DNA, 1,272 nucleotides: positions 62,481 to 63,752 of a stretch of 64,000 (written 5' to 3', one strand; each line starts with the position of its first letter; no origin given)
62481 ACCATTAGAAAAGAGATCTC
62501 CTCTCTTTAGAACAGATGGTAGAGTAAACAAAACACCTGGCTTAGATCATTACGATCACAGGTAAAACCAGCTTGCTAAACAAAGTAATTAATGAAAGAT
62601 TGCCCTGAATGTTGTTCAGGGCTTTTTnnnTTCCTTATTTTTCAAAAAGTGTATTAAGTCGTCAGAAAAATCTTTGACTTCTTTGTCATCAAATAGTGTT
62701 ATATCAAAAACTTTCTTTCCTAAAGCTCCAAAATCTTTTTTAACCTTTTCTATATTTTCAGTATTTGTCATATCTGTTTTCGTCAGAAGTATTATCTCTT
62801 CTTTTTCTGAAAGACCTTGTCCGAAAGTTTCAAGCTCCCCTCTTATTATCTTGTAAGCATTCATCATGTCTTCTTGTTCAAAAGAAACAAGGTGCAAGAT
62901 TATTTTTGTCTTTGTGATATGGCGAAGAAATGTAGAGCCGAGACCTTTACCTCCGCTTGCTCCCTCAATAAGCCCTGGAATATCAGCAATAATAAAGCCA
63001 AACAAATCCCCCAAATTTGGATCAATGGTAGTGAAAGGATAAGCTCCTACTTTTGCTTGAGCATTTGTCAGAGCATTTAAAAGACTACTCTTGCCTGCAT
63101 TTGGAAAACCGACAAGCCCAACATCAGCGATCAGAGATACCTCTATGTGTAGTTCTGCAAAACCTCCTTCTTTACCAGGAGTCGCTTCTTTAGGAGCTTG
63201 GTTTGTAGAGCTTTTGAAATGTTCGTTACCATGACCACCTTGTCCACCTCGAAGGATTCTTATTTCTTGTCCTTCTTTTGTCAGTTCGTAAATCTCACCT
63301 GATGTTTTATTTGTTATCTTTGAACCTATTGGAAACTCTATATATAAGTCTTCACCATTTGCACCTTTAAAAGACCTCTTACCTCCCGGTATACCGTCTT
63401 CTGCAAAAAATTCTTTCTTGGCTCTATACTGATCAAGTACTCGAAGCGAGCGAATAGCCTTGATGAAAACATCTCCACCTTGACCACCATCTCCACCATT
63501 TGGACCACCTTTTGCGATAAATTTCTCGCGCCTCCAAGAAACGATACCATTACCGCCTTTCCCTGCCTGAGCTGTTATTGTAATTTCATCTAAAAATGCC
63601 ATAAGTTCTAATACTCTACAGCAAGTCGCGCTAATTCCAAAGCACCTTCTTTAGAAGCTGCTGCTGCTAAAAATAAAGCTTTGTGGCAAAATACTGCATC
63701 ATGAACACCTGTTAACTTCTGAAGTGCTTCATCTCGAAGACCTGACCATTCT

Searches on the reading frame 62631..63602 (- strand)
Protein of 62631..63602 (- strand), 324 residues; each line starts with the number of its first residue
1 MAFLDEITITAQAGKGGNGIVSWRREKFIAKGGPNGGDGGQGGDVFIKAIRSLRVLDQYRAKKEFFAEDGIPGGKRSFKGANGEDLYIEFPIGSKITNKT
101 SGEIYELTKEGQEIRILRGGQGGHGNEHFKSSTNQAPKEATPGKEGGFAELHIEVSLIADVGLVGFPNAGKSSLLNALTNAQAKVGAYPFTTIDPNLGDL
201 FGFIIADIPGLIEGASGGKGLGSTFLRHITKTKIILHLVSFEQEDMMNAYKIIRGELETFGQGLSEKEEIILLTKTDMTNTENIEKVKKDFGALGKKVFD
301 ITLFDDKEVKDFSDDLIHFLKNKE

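Call 95: find_encoding_contigs(protein=window:62631-63602:-, flank=10000, max_places=1)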
Protein window:62631-63602:- (324 aa): 3 contigs read that carry it; 1 place shown.
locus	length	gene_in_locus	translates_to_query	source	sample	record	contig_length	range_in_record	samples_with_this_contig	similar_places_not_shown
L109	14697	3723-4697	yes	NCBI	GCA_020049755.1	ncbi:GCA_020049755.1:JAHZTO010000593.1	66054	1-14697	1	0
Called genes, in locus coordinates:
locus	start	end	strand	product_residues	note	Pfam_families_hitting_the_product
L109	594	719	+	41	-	-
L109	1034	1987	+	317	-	PF01471:PG_binding_1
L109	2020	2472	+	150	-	PF09424:YqeY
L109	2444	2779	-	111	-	-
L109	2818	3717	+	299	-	PF03690:MYG1_exonuc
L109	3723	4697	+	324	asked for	PF01018:GTP1_OBG, PF01926:MMR_HSR1, PF02421:FeoB_N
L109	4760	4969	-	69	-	-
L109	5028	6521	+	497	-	PF02934:GatB_N, PF02637:GatB_Yqey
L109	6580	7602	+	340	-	PF00044:Gp_dh_N, PF02800:Gp_dh_C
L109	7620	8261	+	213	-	PF04264:YceI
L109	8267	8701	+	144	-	PF02502:LacAB_rpiB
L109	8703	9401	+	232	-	PF00834:Ribul_P_3_epim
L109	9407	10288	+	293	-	PF13292:DXP_synthase_N, PF00456:Transketolase_N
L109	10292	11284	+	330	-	PF02779:Transket_pyr, PF02780:Transketolase_C, PF22613:Transketolase_C_1 (weak), PF17147:PFOR_II (weak)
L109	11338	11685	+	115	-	-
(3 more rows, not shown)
